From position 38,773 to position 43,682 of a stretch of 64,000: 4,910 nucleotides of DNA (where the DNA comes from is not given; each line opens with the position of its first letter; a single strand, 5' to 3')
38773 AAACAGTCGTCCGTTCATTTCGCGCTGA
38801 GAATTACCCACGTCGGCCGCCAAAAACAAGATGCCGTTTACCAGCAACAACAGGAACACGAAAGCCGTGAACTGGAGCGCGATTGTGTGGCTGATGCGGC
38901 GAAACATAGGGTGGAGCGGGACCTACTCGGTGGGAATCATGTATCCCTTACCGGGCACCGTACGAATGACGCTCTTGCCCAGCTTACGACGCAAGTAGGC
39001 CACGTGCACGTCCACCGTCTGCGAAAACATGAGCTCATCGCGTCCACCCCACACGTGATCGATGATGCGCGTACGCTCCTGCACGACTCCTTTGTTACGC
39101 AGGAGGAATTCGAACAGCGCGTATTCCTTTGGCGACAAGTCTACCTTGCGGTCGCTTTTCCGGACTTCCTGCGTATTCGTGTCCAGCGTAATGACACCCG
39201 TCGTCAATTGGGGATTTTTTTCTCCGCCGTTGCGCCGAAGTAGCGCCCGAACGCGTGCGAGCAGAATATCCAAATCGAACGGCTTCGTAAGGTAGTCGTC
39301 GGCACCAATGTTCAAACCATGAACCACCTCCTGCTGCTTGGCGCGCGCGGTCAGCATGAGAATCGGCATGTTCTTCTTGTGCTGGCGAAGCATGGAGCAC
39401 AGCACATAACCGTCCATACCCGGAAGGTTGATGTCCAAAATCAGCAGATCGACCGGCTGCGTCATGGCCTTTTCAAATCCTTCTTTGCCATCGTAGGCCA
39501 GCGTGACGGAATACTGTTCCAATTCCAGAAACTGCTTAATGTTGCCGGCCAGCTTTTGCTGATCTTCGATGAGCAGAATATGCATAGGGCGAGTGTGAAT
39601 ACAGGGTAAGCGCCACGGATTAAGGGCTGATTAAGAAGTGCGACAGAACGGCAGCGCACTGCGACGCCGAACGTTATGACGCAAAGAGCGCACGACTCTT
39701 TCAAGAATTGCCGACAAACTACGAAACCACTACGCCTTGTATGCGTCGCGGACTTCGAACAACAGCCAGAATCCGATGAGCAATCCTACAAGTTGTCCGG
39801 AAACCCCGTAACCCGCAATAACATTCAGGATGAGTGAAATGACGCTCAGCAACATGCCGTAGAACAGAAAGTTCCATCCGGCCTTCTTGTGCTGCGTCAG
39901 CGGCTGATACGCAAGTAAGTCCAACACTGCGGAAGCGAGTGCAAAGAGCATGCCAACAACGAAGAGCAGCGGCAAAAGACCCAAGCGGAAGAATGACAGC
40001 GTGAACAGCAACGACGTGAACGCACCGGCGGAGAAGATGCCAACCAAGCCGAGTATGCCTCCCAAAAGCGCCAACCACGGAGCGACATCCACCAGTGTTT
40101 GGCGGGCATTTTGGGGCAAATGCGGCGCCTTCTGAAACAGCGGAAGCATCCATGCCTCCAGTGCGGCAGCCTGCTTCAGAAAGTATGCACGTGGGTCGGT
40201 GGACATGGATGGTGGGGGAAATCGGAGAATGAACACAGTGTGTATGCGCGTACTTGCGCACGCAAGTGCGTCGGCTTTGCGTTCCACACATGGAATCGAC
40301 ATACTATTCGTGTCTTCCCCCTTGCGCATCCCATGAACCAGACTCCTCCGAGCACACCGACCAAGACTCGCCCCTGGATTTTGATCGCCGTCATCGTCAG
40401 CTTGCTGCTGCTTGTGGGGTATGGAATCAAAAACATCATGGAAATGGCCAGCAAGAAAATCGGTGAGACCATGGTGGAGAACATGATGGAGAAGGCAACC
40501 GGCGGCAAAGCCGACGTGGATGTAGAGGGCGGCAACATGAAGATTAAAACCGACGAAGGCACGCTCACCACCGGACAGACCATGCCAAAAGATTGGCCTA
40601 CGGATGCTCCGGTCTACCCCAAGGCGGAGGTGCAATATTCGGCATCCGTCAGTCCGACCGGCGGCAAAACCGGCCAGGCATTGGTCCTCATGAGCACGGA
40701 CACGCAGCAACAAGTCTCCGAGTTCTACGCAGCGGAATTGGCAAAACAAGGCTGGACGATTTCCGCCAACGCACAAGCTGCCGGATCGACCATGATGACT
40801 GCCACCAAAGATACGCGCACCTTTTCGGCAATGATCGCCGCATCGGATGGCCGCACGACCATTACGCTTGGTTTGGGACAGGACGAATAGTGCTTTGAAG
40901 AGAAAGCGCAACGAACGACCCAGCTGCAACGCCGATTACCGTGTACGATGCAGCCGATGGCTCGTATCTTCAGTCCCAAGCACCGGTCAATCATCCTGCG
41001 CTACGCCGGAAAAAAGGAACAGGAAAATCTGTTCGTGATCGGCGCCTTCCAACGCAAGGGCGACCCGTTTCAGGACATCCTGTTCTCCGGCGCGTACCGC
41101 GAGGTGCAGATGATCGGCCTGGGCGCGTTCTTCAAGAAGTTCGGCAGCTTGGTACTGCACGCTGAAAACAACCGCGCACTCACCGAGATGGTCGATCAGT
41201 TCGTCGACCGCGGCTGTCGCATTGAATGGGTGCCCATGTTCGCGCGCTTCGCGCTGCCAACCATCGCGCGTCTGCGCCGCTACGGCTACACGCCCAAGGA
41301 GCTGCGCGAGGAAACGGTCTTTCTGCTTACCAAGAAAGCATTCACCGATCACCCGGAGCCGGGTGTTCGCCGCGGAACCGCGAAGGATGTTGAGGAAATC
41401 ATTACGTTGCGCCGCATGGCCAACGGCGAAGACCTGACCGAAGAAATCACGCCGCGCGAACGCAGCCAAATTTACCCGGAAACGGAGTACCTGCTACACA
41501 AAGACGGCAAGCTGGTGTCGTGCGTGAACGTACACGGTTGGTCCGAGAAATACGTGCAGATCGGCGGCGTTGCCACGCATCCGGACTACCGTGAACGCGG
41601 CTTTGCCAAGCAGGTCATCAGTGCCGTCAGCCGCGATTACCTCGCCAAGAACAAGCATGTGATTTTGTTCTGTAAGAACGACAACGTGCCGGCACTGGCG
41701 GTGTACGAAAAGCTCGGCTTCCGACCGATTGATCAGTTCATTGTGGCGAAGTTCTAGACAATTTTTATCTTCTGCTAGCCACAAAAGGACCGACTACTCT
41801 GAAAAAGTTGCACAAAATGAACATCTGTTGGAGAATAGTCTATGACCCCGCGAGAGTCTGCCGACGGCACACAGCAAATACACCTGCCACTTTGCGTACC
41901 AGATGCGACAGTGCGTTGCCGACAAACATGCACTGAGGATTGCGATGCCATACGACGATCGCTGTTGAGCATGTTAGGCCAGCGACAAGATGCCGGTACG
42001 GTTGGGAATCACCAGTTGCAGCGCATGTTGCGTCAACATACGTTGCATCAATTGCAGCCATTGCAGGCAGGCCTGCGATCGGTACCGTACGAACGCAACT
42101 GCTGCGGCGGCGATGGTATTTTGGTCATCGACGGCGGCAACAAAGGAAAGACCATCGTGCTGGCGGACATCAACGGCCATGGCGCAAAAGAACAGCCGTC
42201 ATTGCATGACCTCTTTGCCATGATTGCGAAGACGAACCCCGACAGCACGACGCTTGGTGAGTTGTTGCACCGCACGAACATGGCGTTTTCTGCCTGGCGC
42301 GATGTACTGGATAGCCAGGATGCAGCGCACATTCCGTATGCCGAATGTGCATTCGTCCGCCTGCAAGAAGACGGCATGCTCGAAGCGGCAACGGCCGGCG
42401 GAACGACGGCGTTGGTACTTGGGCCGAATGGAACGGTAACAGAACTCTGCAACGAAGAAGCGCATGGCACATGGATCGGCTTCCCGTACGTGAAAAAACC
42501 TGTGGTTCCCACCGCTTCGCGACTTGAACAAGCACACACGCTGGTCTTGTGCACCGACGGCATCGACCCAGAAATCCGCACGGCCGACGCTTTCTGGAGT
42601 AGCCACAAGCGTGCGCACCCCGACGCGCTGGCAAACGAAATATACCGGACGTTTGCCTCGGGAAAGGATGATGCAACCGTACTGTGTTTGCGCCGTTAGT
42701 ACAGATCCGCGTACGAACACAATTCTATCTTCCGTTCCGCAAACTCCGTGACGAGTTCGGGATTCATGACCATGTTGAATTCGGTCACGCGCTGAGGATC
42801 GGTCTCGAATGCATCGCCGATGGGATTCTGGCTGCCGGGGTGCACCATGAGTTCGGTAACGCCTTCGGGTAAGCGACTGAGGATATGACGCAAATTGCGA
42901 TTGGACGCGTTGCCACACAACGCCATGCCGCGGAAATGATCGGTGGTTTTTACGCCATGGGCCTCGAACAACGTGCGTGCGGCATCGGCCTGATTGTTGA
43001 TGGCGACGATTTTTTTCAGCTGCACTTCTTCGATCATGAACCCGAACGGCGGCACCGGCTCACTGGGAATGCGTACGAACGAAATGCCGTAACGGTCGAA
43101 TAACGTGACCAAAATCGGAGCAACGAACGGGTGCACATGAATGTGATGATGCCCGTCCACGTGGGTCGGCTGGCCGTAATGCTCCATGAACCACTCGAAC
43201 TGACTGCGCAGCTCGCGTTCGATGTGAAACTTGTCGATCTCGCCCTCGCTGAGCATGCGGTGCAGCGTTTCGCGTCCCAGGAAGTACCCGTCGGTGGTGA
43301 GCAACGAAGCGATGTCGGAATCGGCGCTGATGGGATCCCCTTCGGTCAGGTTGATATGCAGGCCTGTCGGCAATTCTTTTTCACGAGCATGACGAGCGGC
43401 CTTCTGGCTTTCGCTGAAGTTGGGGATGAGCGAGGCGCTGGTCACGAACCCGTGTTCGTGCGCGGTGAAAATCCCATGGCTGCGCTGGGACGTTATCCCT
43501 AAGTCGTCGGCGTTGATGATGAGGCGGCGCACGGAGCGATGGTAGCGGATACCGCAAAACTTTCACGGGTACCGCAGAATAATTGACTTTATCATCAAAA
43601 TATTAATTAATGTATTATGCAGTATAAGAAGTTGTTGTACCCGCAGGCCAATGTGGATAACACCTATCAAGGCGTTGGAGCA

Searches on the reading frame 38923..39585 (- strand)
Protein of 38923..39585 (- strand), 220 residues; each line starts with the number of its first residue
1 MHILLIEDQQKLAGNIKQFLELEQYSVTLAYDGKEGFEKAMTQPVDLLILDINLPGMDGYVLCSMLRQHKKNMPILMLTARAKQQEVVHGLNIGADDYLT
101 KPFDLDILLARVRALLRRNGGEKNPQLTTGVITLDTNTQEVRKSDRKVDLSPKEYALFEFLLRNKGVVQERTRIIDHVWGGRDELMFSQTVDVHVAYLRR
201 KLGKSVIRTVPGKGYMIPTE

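Call 80: search_protein_families(library=pfam, proteins=[window:38923-39585:-], max_evalue=0.00001)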
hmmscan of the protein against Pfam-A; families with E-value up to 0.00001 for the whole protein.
window:38923-39585:- (220 aa): 2 families
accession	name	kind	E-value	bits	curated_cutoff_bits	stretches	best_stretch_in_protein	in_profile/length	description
PF00072.30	Response_reg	-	2e-32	112.1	30.2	1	3-113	1-111/111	Response regulator receiver domain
PF00486.34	Trans_reg_C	-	4.8e-21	75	26.2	1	146-216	2-76/77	Transcriptional regulatory protein, C terminal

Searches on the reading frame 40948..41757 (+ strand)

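Call 80: search_protein_families(library=pfam, proteins=[window:40948-41757:+], max_evalue=0.00001)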
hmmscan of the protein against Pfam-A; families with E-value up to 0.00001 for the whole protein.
window:40948-41757:+ (269 aa): 7 families
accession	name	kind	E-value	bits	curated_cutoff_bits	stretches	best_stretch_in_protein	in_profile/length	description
PF00583.31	Acetyltransf_1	-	8.1e-14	52.3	20.7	1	172-258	24-116/116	Acetyltransferase (GNAT) family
PF08445.16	FR47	-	9.9e-13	48.3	22.1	1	202-263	21-82/86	FR47-like protein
PF13508.13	Acetyltransf_7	-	2.6e-11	44.2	27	1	181-259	6-83/84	Acetyltransferase (GNAT) domain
PF13527.13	Acetyltransf_9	-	5.5e-09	36.5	25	1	140-260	2-126/127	Acetyltransferase (GNAT) domain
PF12746.13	GNAT_acetyltran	-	4.1e-07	30.3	26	1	182-263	161-239/243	GNAT acetyltransferase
PF13673.13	Acetyltransf_10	-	1.1e-06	29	23.6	1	181-263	34-112/128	Acetyltransferase (GNAT) domain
PF13302.13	Acetyltransf_3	-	8.8e-06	26.9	25.4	0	190-259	69-138/138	Acetyltransferase (GNAT) domain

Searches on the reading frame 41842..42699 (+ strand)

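Call 80: search_protein_families(library=pfam, proteins=[window:41842-42699:+], max_evalue=0.00001)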
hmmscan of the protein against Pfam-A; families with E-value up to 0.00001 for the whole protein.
window:41842-42699:+ (285 aa): 1 family
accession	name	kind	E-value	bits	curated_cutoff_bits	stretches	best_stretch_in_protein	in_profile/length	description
PF07228.17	SpoIIE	-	1.5e-11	45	25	1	105-285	7-191/192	Stage II sporulation protein E (SpoIIE)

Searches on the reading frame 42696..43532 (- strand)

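Call 80: search_protein_families(library=pfam, proteins=[window:42696-43532:-], max_evalue=0.00001)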
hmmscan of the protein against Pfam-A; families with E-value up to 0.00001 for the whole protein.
window:42696-43532:- (278 aa): 1 family
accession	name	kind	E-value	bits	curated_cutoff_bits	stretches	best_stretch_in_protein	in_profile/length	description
PF04794.17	YdjC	-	1.4e-59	202.6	29.7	1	3-262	1-262/266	YdjC-like protein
